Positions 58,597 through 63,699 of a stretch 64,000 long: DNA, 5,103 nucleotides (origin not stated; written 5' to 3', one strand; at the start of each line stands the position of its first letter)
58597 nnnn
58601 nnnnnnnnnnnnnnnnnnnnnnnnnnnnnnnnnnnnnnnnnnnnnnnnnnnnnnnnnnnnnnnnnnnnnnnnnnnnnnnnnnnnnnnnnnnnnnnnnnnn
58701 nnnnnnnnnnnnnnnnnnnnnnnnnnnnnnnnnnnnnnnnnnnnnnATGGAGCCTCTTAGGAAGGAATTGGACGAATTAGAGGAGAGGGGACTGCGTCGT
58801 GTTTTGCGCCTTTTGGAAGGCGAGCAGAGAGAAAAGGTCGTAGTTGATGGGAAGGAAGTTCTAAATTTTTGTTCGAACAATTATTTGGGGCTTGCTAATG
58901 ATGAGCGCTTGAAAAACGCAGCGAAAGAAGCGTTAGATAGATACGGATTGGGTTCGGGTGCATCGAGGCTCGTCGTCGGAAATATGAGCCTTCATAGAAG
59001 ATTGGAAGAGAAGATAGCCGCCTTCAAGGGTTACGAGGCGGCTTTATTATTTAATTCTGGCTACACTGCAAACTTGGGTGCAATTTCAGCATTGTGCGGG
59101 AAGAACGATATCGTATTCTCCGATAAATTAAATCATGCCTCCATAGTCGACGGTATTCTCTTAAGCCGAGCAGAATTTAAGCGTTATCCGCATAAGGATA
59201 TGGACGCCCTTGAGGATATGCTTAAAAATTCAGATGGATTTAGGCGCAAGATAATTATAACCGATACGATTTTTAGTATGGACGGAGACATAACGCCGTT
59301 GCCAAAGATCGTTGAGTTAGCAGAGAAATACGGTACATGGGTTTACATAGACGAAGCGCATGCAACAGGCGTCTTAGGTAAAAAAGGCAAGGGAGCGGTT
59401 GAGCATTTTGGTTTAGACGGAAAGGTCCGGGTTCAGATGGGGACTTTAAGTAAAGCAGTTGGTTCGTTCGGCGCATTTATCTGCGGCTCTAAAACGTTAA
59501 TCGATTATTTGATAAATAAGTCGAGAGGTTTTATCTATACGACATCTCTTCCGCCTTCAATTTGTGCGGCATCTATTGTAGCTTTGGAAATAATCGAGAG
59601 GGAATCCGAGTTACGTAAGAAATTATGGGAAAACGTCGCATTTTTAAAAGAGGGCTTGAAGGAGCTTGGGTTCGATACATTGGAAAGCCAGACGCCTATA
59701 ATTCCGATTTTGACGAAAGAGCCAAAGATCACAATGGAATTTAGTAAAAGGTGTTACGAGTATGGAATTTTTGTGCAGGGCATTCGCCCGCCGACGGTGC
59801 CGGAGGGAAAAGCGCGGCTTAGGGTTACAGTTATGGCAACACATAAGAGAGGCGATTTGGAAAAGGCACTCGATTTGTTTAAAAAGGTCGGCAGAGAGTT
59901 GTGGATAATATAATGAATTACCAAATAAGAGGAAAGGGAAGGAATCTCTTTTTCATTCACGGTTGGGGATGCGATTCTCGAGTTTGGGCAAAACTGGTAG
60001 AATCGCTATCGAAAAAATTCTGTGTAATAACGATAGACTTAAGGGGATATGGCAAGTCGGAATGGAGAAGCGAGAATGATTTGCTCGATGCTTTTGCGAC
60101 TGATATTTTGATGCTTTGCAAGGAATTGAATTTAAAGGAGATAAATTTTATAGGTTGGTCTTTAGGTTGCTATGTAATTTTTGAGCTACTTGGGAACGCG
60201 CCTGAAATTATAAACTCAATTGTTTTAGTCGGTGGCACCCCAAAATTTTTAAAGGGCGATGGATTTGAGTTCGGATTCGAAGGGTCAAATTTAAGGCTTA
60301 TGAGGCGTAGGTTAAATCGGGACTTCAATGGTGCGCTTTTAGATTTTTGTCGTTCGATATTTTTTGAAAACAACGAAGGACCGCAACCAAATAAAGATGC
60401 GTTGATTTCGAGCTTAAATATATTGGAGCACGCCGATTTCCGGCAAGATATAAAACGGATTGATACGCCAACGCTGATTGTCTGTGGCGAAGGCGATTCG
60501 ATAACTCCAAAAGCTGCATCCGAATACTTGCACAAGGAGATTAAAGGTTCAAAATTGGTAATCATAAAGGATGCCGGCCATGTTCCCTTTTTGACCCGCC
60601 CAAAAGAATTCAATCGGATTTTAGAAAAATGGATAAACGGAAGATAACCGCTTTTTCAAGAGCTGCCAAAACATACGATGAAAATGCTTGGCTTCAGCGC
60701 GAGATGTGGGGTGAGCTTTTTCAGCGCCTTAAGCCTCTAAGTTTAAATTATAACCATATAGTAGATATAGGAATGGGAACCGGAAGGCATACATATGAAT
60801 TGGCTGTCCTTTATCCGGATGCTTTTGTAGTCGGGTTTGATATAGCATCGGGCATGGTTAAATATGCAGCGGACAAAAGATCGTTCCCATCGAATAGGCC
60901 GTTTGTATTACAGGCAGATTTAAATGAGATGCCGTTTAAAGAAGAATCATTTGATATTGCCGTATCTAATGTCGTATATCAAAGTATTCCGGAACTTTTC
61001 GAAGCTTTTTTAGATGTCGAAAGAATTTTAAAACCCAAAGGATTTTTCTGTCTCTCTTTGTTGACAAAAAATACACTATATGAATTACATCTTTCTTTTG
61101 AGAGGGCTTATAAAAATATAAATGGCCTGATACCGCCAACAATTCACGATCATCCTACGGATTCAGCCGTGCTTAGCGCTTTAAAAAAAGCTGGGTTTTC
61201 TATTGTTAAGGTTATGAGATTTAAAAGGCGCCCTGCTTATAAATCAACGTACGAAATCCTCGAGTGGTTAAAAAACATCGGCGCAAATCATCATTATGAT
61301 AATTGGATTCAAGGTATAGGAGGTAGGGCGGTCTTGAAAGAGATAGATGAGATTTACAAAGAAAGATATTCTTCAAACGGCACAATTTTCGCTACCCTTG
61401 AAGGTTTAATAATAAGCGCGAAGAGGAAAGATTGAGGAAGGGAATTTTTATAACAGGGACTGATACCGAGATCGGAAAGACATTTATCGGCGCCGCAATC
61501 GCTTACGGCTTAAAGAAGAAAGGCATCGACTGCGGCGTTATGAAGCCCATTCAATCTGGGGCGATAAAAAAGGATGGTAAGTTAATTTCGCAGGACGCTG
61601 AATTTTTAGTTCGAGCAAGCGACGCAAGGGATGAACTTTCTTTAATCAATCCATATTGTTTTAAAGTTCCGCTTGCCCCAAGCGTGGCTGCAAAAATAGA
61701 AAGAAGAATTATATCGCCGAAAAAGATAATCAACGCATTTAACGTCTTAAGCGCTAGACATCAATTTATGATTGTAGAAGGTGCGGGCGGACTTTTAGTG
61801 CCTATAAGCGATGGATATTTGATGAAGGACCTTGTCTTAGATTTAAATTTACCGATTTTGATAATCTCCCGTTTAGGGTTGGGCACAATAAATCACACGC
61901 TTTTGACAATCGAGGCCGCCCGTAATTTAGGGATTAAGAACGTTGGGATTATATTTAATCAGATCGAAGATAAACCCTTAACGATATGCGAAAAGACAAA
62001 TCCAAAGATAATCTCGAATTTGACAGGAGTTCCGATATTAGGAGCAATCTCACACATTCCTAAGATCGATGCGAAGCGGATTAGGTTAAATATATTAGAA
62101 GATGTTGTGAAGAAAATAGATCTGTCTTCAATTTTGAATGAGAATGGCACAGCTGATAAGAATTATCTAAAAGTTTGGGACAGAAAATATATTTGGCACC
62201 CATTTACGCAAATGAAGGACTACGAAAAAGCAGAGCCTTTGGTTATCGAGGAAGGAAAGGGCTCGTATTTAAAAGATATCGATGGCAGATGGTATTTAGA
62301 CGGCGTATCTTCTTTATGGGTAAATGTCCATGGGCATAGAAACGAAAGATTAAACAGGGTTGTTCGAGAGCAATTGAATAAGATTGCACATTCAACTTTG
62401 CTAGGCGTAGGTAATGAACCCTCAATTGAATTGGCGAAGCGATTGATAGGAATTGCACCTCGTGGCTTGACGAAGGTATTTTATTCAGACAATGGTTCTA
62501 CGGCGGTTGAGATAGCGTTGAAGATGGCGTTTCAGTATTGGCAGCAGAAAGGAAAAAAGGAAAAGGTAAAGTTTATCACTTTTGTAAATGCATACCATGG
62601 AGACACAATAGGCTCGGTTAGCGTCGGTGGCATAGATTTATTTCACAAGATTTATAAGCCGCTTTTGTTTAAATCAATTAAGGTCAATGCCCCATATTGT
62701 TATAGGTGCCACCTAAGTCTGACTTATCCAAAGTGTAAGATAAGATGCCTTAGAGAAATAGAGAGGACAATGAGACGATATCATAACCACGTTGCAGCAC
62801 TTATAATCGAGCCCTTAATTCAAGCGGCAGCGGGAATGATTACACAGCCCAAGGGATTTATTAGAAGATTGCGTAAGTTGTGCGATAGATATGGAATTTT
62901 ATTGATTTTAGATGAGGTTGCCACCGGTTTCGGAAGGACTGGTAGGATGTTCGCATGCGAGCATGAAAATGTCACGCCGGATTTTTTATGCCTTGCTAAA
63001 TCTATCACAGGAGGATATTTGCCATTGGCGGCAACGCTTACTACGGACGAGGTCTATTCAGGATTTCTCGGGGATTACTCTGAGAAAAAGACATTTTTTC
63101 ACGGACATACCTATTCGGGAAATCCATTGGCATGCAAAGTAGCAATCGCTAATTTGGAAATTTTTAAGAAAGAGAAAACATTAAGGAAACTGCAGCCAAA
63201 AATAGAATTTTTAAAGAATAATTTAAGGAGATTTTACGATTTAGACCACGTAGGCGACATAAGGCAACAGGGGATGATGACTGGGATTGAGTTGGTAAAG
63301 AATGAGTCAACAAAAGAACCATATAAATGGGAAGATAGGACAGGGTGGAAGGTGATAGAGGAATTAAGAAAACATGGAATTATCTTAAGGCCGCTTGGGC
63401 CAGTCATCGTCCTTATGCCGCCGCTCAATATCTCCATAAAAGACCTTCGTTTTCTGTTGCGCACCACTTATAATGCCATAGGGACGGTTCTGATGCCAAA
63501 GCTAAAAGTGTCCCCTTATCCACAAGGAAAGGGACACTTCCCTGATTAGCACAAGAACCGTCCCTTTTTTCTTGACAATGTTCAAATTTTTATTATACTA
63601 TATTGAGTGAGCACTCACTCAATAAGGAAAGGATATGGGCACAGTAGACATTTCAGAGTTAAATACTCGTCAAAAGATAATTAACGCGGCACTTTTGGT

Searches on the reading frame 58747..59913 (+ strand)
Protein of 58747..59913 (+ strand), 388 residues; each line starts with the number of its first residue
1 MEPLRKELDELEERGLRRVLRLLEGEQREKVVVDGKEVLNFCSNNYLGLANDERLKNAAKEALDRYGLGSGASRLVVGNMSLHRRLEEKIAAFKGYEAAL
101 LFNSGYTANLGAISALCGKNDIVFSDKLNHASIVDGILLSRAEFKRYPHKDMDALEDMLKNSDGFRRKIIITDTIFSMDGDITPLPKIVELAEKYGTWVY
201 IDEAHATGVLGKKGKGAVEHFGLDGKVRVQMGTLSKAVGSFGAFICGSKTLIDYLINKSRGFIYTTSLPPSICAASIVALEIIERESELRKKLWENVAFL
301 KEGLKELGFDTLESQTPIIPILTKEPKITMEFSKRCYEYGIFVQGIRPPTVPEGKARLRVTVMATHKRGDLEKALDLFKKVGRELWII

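Call 6: search_protein_families(library=pfam, proteins=[window:58747-59913:+])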
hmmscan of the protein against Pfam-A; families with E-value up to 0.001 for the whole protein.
window:58747-59913:+ (388 aa): 4 families
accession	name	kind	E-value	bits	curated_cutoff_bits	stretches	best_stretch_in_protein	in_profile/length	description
PF00155.27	Aminotran_1_2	-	5.5e-66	223.6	19.7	1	37-376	2-359/361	Aminotransferase class I and II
PF01212.27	Beta_elim_lyase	-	2e-07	31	27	1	81-257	32-221/288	Beta-eliminating lyase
PF01053.26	Cys_Met_Meta_PP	-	5.8e-07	28.8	27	1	83-210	54-181/381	Cys/Met metabolism PLP-dependent enzyme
PF00202.27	Aminotran_3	-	8.1e-06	25.2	30.5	0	185-348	213-376/403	Aminotransferase class-III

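Call 10: find_encoding_contigs(protein=window:58747-59913:+, flank=10000, max_places=6)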
Protein window:58747-59913:+ (388 aa): 1 contig read that carries it; 1 place shown.
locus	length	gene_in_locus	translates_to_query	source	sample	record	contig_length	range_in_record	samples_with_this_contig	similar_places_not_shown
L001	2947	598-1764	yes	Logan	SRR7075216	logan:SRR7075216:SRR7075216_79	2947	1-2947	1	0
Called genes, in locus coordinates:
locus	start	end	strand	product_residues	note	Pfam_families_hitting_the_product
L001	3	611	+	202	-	?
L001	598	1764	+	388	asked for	PF00202:Aminotran_3 (faint), PF00155:Aminotran_1_2, PF01212:Beta_elim_lyase (weak), PF01053:Cys_Met_Meta_PP (weak)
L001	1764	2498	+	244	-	PF12146:Hydrolase_4 (weak), PF00561:Abhydrolase_1, PF03096:Ndr (faint), PF12697:Abhydrolase_6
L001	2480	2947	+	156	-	?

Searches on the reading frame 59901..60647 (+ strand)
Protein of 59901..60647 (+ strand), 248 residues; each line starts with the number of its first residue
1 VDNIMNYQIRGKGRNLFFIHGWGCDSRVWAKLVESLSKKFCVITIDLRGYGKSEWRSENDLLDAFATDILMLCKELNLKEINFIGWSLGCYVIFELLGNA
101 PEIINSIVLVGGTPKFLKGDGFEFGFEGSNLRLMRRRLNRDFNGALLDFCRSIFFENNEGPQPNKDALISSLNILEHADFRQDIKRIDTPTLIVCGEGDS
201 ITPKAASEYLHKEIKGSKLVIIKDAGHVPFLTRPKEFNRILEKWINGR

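Call 6: search_protein_families(library=pfam, proteins=[window:59901-60647:+])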
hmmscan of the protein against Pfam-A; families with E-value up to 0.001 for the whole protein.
window:59901-60647:+ (248 aa): 6 families
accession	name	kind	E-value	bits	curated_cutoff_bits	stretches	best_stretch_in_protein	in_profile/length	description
PF00561.26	Abhydrolase_1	-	2.4e-33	116.3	25.8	1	16-234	3-245/245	alpha/beta hydrolase fold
PF12697.13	Abhydrolase_6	-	1e-21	79.1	26.3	1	16-239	1-216/217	Alpha/beta hydrolase family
PF12146.15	Hydrolase_4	-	4.3e-12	46.3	27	1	16-111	7-108/239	Serine aminopeptidase, S33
PF03096.20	Ndr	-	7.9e-06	25.2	23.3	0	33-114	49-134/283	Ndr family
PF03959.19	FSH1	-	4.3e-05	23.7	21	1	176-229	146-202/211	Serine hydrolase (FSH1)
PF08386.16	Abhydrolase_4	-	4.7e-05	23.9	21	1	187-228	33-74/103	TAP-like protein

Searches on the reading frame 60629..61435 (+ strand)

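Call 6: search_protein_families(library=pfam, proteins=[window:60629-61435:+])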
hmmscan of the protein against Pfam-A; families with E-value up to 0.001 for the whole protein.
window:60629-61435:+ (268 aa): 9 families
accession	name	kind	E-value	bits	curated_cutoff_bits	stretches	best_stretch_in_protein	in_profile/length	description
PF08241.18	Methyltransf_11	-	3.1e-18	66.6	21.2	1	45-141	1-94/95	Methyltransferase domain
PF13649.12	Methyltransf_25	-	8.1e-17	62.1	27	1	44-138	1-97/97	Methyltransferase domain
PF13847.12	Methyltransf_31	-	4e-16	59.4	27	1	43-146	6-113/145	Methyltransferase domain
PF08242.18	Methyltransf_12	-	1.4e-09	39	30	1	45-140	1-98/98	Methyltransferase domain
PF13489.12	Methyltransf_23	-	9.5e-09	35.6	27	1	26-194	8-163/164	Methyltransferase domain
PF01209.24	Ubie_methyltran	-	7.5e-08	32.4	20.1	1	9-163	13-172/233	ubiE/COQ5 methyltransferase family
PF24675.1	NpmA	-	2.4e-06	27.4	60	1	41-83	23-67/214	16S rRNA (adenine(1408)-N(1))-methyltransferase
PF02390.23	Methyltransf_4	-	0.00028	20.8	24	1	43-83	4-44/173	Putative methyltransferase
PF06325.19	PrmA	-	0.00078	19.5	22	0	37-148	158-264/296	Ribosomal protein L11 methyltransferase (PrmA)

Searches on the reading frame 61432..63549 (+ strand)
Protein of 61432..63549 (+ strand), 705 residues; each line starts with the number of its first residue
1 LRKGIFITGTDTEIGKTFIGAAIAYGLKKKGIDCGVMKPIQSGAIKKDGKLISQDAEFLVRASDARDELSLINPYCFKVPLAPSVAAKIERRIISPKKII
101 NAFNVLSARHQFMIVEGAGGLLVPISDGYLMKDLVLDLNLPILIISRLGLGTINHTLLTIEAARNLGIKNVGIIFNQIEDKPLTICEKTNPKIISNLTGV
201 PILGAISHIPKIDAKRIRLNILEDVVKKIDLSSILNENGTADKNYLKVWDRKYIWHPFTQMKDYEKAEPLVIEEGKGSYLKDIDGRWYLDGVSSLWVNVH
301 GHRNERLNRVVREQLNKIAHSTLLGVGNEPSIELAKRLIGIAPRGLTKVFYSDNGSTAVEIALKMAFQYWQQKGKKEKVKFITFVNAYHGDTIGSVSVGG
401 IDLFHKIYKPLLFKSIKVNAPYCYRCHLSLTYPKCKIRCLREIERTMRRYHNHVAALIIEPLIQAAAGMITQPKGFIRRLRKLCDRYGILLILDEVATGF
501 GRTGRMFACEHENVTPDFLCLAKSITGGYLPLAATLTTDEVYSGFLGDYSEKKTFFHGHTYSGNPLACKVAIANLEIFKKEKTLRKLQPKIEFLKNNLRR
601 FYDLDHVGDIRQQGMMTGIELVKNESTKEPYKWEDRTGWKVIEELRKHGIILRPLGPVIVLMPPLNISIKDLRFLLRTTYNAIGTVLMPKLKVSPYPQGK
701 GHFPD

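Call 6: search_protein_families(library=pfam, proteins=[window:61432-63549:+])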
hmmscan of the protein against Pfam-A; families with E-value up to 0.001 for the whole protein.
window:61432-63549:+ (705 aa): 3 families
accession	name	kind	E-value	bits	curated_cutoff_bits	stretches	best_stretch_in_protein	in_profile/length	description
PF00202.27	Aminotran_3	-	1.8e-107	360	30.5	1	268-675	9-395/403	Aminotransferase class-III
PF13500.12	AAA_26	-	1.1e-48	166.2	27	1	3-215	1-197/198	AAA domain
PF01656.29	CbiA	-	0.00039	20.8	25.4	1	5-208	1-111/125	CobQ/CobB/MinD/ParA nucleotide binding domain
